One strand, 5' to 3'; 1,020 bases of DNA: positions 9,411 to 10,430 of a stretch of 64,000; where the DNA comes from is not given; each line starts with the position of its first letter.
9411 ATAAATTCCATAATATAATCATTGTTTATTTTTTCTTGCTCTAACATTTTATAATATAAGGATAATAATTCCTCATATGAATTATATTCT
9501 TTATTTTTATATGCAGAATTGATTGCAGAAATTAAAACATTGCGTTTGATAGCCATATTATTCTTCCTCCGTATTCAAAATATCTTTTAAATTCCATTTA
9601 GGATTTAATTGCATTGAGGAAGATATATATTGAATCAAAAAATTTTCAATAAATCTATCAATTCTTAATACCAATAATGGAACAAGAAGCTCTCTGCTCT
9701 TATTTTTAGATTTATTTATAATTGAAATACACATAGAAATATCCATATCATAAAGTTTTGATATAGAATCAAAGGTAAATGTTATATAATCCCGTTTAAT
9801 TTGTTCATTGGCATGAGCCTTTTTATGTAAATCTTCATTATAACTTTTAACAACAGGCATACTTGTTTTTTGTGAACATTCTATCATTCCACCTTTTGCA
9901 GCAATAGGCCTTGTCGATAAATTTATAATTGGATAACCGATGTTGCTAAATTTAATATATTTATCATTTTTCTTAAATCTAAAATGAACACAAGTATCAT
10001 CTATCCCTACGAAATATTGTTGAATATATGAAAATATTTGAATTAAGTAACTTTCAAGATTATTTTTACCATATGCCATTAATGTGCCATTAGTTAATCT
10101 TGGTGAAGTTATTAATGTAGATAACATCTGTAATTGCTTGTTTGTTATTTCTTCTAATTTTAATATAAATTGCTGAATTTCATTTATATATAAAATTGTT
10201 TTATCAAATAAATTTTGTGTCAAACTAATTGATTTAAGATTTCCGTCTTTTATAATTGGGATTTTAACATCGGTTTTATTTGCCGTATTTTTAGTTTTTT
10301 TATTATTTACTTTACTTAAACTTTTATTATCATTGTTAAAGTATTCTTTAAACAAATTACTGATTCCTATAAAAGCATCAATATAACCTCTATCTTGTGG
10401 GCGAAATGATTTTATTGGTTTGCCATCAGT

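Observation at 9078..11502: AT-rich TIR-domain cassette (TIR + unknown C-terminal domain, coupled 67-aa protein, convergent paralog, double zinc-ribbon protein): candidate undescribed anti-phage defence module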

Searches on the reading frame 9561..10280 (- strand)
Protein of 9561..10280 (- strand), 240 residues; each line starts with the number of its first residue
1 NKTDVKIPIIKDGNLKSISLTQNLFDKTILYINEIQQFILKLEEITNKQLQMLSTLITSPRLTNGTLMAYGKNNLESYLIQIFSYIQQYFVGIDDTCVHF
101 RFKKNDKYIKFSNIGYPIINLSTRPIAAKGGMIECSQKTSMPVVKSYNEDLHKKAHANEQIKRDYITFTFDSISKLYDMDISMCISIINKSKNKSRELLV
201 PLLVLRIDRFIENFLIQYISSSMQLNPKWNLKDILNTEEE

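Call 32: find_related_loci(query=A2, collection=viral_contigs, flank=8000)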
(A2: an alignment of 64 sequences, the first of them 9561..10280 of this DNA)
Query A2 (240 aa) in viral_contigs; peptide patterns used: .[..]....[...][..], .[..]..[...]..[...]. (x = any residue, [..] = any of these).
66 stretches matched a pattern; 2 encode a relative of the query (tblastn E <= 1e-3); 2 distinct loci.
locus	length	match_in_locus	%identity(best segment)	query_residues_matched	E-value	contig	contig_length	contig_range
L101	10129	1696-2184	30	64-216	2e-11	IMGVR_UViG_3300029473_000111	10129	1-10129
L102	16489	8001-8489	30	64-216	2e-11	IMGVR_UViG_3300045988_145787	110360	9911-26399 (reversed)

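Call 33: predict_structure(alignment_id=A2)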
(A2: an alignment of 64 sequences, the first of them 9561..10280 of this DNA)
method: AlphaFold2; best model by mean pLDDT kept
length: 240 residues; sequences in the alignment: 64
mean_pLDDT: 94.9   pTM: 0.91
mean pLDDT of the five models: 94.9, 94.3, 93.8, 93.5, 93.3
residues with pLDDT >= 90: 215; 70-90: 21; 50-70: 2; < 50: 2
segments of 3 or more residues with pLDDT < 50: none
pLDDT, mean of each block of 10 residues (from residue 1): 86 97 96 98 98 89 92 97 98 96 97 88 94 98 98 95 97 98 95 93 98 98 96 85
secondary structure, 60 per line:
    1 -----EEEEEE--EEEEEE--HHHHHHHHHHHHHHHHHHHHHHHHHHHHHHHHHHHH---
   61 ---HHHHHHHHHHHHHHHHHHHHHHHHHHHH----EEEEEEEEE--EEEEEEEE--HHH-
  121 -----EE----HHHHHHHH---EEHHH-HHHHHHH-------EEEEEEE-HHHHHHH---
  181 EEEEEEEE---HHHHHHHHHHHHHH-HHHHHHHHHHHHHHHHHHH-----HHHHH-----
elements in order: E6-11 E14-19 H22-57 H64-91 E96-104 E107-114 H132-139 H149-155 E163-169 H171-177 E181-188 H192-205 H207-225 H231-235

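Call 34: find_related_loci(query=A2, collection=metagenome_contigs, flank=8000)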
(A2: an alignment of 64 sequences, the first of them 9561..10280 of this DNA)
Query A2 (240 aa) in metagenome_contigs; peptide patterns used: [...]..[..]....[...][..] (x = any residue, [..] = any of these).
600 stretches matched a pattern, but none encodes a relative of the query by tblastn (E <= 1e-3).

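Call 36: fold_search(model_id=the predicted structure, library=pdb)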
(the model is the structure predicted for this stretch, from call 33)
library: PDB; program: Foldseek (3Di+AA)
matches with E <= 10: 422; with E <= 0.001: 8
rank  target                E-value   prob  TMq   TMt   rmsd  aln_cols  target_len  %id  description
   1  4g3v_A                4.6e-05  1.00  0.37  0.51   7.5       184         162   10  Crystal structure of A. Aeolicus nlh2 gaf domain in an inactive state (released 2013-05-29)
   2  3e0y_A                1.7e-04  1.00  0.34  0.49   7.5       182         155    8  The crystal structure of a conserved domain from a protein of Geobacter sulfurreducens PCA (released 2008-09-30)
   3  3e0y_B                2.8e-04  1.00  0.34  0.50   7.4       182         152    9  The crystal structure of a conserved domain from a protein of Geobacter sulfurreducens PCA (released 2008-09-30)
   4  5w10_D                3.3e-04  1.00  0.36  0.46   8.1       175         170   14  Lcd1 GAF domain in complex with cAMP ligand (released 2017-06-28)
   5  5w10_C                3.8e-04  1.00  0.34  0.44   8.5       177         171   12  Lcd1 GAF domain in complex with cAMP ligand (released 2017-06-28)
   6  3trc                  3.8e-04  1.00  0.30  0.40   9.4       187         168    8  Structure of the GAF domain from a phosphoenolpyruvate-protein phosphotransferase (ptsP) from Coxiella burnetii (released 2011-09-28)
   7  5w10_A                5.0e-04  1.00  0.37  0.47   5.7       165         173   13  Lcd1 GAF domain in complex with cAMP ligand (released 2017-06-28)
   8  5w10_B                5.0e-04  1.00  0.38  0.49   7.8       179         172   14  Lcd1 GAF domain in complex with cAMP ligand (released 2017-06-28)
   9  3ci6_B                1.0e-03  1.00  0.38  0.51   7.1       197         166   10  Crystal structure of the GAF domain from Acinetobacter phosphoenolpyruvate-protein phosphotransferase (released 2008-05-13)
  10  4g3w                  1.4e-03  1.00  0.34  0.51   6.0       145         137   15  Crystal structure of a. aeolicus nlh1 gaf domain in an inactive state (released 2013-05-29)
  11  3ci6_A                4.1e-03  0.95  0.29  0.39   9.5       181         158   11  Crystal structure of the GAF domain from Acinetobacter phosphoenolpyruvate-protein phosphotransferase (released 2008-05-13)
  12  3eea_A                4.4e-03  0.99  0.35  0.50   6.4       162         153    8  The crystal structure of the GAF domain/HD domain protein from Geobacter sulfurreducens (released 2008-11-04)
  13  4mmn_B                7.4e-03  0.99  0.35  0.54   7.0       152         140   14  Structural and biochemical analysis of type II free methionine-R-sulfoxide reductase from Thermoplasma acidophilum (released 2014-08-06)
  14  4mn7_A                1.6e-02  0.98  0.35  0.52   6.8       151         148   12  Structural and biochemical analysis of type II free methionine-R-sulfoxide reductase from Thermoplasma acidophilum (released 2014-08-06)
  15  3mq0_B                1.9e-02  0.72  0.29  0.28  16.0       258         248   10  Crystal Structure of Agobacterium tumefaciens repressor BlcR (released 2011-03-30)
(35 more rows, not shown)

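Call 57: search_protein_representatives(alignment_id=A3)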
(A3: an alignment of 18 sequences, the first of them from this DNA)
Query: 18 sequences, 238 profile positions. Proteins with E-value up to 0.001 (for the whole library): 230; up to 1e-10: 179; up to 1e-30: 45. The best 150 are listed.
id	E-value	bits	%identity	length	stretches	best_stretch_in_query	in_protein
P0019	1.3e-81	290.2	-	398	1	3-230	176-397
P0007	2.4e-80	286.0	-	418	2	2-235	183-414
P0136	5.9e-76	271.7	-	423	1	3-236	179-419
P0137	2.8e-73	262.9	-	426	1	2-235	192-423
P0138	3.3e-73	262.7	-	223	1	17-235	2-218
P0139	6.4e-73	261.7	-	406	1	2-233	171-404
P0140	3.6e-69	249.5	-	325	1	2-236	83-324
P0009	2.1e-68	246.9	-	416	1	2-235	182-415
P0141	2.3e-66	240.3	-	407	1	2-235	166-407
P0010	2.0e-65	237.2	-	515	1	3-235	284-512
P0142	4.5e-65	236.1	-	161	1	78-237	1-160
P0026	1.3e-63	231.3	-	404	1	2-234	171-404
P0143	4.1e-60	219.8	-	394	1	3-234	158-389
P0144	1.3e-59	218.1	-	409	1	3-233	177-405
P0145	4.6e-59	216.4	-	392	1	3-232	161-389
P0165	4.2e-34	134.7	-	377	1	16-222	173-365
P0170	1.6e-31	126.2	-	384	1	16-232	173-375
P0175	5.5e-31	124.5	-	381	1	14-217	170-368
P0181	6.6e-29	117.7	-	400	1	18-216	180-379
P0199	3.9e-25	105.3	-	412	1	15-217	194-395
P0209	3.8e-23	98.8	-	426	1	14-216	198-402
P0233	2.6e-20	89.5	-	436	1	12-218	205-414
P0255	5.4e-18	81.9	-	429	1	30-221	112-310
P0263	8.1e-17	78.1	-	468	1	29-217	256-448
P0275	5.5e-16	75.4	-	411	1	72-214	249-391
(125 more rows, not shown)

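Call 58: search_protein_families(library=pfam, proteins=[P0165, P0170, P0175, P0181, P0199, P0209, P0233, P0255, P0263, P0275], max_evalue=0.01)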
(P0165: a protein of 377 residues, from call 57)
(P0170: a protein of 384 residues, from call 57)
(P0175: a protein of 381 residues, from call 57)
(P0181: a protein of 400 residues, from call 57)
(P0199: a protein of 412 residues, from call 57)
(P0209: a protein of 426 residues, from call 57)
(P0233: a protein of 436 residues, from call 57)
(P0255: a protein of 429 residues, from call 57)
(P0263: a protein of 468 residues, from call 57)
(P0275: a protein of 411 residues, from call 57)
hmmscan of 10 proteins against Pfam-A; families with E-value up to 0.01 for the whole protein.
P0165 (377 aa): 0 families

P0170 (384 aa): 1 family
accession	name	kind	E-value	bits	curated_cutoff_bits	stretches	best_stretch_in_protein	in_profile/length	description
PF09586.16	YfhO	-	0.00028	19.8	28.5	1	64-231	397-551/835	Bacterial membrane protein YfhO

P0175 (381 aa): 0 families

P0181 (400 aa): 0 families

P0199 (412 aa): 1 family
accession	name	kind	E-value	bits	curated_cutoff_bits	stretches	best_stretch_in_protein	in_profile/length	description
PF13676.11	TIR_2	-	4.2e-12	47.1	28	1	13-113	2-97/122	TIR domain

P0209 (426 aa): 2 families
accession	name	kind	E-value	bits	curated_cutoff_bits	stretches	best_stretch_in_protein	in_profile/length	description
PF13676.11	TIR_2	-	7.2e-15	56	28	1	7-112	1-101/122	TIR domain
PF01582.25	TIR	-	8.5e-08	32.6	21.3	1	11-127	5-119/179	TIR domain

P0233 (436 aa): 2 families
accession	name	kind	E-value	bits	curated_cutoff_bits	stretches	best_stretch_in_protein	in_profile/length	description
PF13676.11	TIR_2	-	1.3e-13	51.9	28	1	4-99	1-95/122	TIR domain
PF01582.25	TIR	-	0.00039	20.7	21.3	1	23-92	22-94/179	TIR domain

P0255 (429 aa): 0 families

P0263 (468 aa): 2 families
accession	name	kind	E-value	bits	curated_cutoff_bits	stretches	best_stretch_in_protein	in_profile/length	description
PF13676.11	TIR_2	-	1.3e-15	58.4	28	1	7-102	1-95/122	TIR domain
PF01582.25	TIR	-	1.4e-05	25.4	21.3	1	13-97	12-96/179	TIR domain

P0275 (411 aa): 0 families

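Call 60: find_encoding_contigs(protein=P0170, flank=5000, max_places=4)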
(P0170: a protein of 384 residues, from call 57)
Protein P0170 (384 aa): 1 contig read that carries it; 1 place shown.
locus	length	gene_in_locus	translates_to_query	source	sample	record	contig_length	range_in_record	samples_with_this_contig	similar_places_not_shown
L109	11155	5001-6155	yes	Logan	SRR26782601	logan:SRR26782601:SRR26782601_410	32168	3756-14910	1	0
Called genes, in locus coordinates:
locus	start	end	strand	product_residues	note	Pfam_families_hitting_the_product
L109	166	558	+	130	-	-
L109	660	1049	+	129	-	-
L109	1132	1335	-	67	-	PF13443:HTH_26, PF01381:HTH_3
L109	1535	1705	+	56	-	-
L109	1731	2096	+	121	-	-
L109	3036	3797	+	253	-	-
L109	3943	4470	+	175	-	PF01541:GIY-YIG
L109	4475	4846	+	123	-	PF06356:DUF1064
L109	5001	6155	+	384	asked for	-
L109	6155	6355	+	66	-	-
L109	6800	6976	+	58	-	-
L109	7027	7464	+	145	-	-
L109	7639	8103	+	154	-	PF05119:Terminase_4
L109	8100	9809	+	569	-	PF03354:TerL_ATPase, PF20441:TerL_nuclease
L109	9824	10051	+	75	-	-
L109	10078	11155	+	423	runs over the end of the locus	PF04860:Phage_portal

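Call 62: find_encoding_contigs(protein=P0175, flank=5000, max_places=3)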
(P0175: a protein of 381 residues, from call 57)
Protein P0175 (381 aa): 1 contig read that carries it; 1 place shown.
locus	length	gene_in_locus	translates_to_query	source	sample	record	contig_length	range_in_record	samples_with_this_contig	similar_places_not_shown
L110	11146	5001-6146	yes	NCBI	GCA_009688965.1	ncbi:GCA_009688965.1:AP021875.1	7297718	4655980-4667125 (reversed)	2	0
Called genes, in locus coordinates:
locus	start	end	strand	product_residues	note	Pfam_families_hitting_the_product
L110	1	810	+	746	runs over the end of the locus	PF09250:Prim-Pol, PF19263:DUF5906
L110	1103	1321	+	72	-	-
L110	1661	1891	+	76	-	PF12728:HTH_17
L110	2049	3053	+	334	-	-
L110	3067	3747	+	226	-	-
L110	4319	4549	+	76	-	-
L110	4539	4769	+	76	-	-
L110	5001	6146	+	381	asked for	-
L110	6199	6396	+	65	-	-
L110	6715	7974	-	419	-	PF19425:Csd3_N2 (weak), PF01551:Peptidase_M23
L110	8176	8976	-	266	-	PF16537:T2SSB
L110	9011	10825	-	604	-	PF01637:ATPase_2 (weak), PF13191:AAA_16, PF13245:AAA_19 (weak), PF13604:AAA_30 (weak), PF13401:AAA_22, PF01471:PG_binding_1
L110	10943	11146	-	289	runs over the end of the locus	PF04333:MlaA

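Call 63: find_encoding_contigs(protein=P0181, flank=5000, max_places=3)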
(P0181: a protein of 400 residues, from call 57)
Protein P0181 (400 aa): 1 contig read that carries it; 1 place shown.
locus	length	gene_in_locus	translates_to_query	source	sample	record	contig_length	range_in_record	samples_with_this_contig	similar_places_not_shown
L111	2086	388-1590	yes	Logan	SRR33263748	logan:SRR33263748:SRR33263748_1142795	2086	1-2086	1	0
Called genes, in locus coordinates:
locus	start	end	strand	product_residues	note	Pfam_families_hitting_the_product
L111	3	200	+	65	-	?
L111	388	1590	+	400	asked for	-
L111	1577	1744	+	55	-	-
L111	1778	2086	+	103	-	?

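Call 64: find_encoding_contigs(protein=P0255, flank=5000, max_places=3)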
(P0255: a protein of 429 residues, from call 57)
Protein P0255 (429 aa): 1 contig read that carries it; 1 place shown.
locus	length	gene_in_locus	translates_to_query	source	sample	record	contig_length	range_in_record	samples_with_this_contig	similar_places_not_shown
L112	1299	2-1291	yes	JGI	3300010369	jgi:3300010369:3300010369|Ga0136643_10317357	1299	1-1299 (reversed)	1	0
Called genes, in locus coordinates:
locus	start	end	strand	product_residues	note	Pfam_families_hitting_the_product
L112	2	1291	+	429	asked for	?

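Call 67: search_protein_families(library=padloc, proteins=[P0170, P0175, P0165, P0181, P0275, window:9561-10280:-, P0255], max_evalue=0.1)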
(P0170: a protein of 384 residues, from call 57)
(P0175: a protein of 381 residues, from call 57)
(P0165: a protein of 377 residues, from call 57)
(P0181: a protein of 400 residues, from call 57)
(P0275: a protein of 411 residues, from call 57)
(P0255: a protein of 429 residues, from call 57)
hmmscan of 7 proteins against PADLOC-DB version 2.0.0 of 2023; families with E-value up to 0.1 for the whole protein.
P0170 (384 aa): 0 families

P0175 (381 aa): 1 family
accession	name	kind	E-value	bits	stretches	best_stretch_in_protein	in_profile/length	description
PDLC01517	Cmr5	-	0.023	13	0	175-243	51-110/131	CAS-III-C; effector_SS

P0165 (377 aa): 0 families

P0181 (400 aa): 1 family
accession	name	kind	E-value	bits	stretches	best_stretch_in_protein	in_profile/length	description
PDLC00551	JetC2|JetC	-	0.0014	14.5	1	111-231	768-888/1365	DUF3584 domain; MukB-like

P0275 (411 aa): 0 families

window:9561-10280:- (240 aa): 0 families

P0255 (429 aa): 0 families

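Call 68: search_protein_families(library=phrogs, proteins=[P0170, P0175, P0165, window:9561-10280:-, L109:6155-6355:+], max_evalue=0.1)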
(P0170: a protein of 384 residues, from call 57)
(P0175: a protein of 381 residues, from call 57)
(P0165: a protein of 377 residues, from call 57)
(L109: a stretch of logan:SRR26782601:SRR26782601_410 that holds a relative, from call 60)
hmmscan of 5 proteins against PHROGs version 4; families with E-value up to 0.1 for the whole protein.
P0170 (384 aa): 2 families
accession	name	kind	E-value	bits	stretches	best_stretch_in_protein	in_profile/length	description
phrog_3999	-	unknown function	0.016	16.4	1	67-161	16-102/107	-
phrog_2658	-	other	0.069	14.4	0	85-157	30-98/126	hol-like chemotaxis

P0175 (381 aa): 0 families

P0165 (377 aa): 0 families

window:9561-10280:- (240 aa): 1 family
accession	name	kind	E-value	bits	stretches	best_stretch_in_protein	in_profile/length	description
phrog_14300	-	unknown function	0.0032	18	1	96-198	106-209/290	-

L109:6155-6355:+ (66 aa): 1 family
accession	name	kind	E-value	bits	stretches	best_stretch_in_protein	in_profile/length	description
phrog_16592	-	unknown function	0.017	14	1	4-57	626-675/974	-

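Call 73: fold_search(model_id=the predicted structure, library=viral)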
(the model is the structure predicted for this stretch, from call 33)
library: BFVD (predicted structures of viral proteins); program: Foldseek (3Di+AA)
matches with E <= 10: 208; with E <= 0.001: 0
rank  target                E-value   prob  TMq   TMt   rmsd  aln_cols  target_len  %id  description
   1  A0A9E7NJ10            2.0e-03  1.00  0.46  0.45   5.3       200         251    9  Membrane protein [Gordonia phage Finkle]
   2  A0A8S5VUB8            4.3e-03  0.98  0.40  0.41  20.9       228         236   13  GAF domain-containing protein [Ackermannviridae sp.]
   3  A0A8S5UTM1            5.7e-03  0.98  0.41  0.39  21.0       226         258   11  Uncharacterized protein [Myoviridae sp. ctYA416]
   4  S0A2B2                5.9e-02  0.44  0.25  0.32  19.9       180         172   10  Uncharacterized protein [Cellulophaga phage phi18:3]
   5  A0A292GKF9            1.1e-01  0.04  0.12  0.14  23.8       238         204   10  (no name in the UniProt tables at hand)
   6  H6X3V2                1.3e-01  0.54  0.39  0.43  20.5       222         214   15  Uncharacterized protein [Klebsiella phage vB_KleM_RaK2]
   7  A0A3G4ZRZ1            1.5e-01  0.21  0.22  0.18  11.7       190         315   10  Putative sensor histidine kinase [Dasosvirus sp.]
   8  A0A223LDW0            2.4e-01  0.12  0.23  0.19  26.9       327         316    8  Uncharacterized protein [Bacillus phage PBS1]
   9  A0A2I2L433            3.4e-01  0.11  0.21  0.23  12.3       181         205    9  Uncharacterized protein (Fragment) [Orpheovirus IHUMI-LCC2]
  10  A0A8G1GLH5            5.8e-01  0.06  0.17  0.20  14.9       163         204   14  (no name in the UniProt tables at hand)
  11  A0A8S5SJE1            6.5e-01  0.05  0.14  0.08  11.6       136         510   12  Portal protein [Myoviridae sp. ct04y17]
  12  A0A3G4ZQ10            7.3e-01  0.04  0.17  0.20  16.5       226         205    8  Uncharacterized protein [Barrevirus sp.]
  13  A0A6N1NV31            7.7e-01  0.20  0.28  0.43   7.2       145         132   10  Chemotaxis protein [Tupanvirus deep ocean]
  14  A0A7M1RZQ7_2          8.2e-01  0.10  0.13  0.03  11.0        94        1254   14  ART-PolyVal-like domain-containing protein [uncultured phage cr116_1]
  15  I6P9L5                8.2e-01  0.06  0.18  0.23  14.5       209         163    9  (no name in the UniProt tables at hand)
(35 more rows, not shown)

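Call 74: search_solved_structures(query=A3, max_evalue=10)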
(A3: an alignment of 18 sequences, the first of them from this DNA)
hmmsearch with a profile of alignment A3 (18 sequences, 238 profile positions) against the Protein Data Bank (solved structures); distinct sequences matched with E-value up to 10: 4.
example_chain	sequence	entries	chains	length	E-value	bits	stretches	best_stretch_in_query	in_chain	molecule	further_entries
9buj_A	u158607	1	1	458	0.56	13.1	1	88-155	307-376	Pectate lyase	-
3h0l_C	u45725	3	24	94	0.65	12.9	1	8-58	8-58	Glutamyl-tRNA(Gln) amidotransferase subunit C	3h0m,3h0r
8uzp_M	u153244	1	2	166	1.5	11.7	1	13-72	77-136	stem_mimetic_01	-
2lem_A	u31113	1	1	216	5.7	9.8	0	15-75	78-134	Apolipoprotein A-I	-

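Call 83: find_related_loci(query=A4, collection=viral_contigs, flank=5000)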
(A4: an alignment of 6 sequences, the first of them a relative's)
Query A4 (384 aa) in viral_contigs; peptide patterns used: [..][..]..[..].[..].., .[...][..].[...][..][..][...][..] (x = any residue, [..] = any of these).
57 stretches matched a pattern, but none encodes a relative of the query by tblastn (E <= 1e-3).

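Call 84: find_related_loci(query=A4, collection=metagenome_contigs, flank=5000)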
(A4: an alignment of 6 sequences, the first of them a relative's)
Query A4 (384 aa) in metagenome_contigs; peptide patterns used: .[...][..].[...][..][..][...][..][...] (x = any residue, [..] = any of these).
160 stretches matched a pattern; 1 encode a relative of the query (tblastn E <= 1e-3); 1 distinct loci.
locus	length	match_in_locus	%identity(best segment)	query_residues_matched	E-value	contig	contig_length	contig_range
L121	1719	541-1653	33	2-370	9e-62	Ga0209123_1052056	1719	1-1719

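Call 85: find_homologous_proteins(query=A4, max_evalue=0.001)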
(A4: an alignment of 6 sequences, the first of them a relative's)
Query A4 (6 sequences) (384 aa, profile of the alignment): 11 proteins with E <= 0.001 among 8000 candidates.
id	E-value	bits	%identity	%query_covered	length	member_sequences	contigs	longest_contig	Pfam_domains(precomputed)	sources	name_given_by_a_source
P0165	3.4e-165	568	40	96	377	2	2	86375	-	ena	-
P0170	1.5e-159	549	100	100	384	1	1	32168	-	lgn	-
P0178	1.4e-157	543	26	98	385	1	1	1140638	-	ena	-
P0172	6.6e-157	540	33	96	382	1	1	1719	-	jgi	-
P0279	1.9e-133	463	38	96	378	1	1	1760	-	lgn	-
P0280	1.3e-114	401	59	99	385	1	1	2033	-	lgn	-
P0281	4.9e-92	327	34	97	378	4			-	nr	nr:hypothetical protein [uncultured Lachnoclostridium sp.]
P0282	2.2e-86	308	31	95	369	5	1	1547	-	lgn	-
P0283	4.3e-84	301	34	96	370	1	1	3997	-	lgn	-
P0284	4.2e-82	294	32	93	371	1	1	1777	-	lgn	-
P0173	1.2e-77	279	43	71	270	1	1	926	-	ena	-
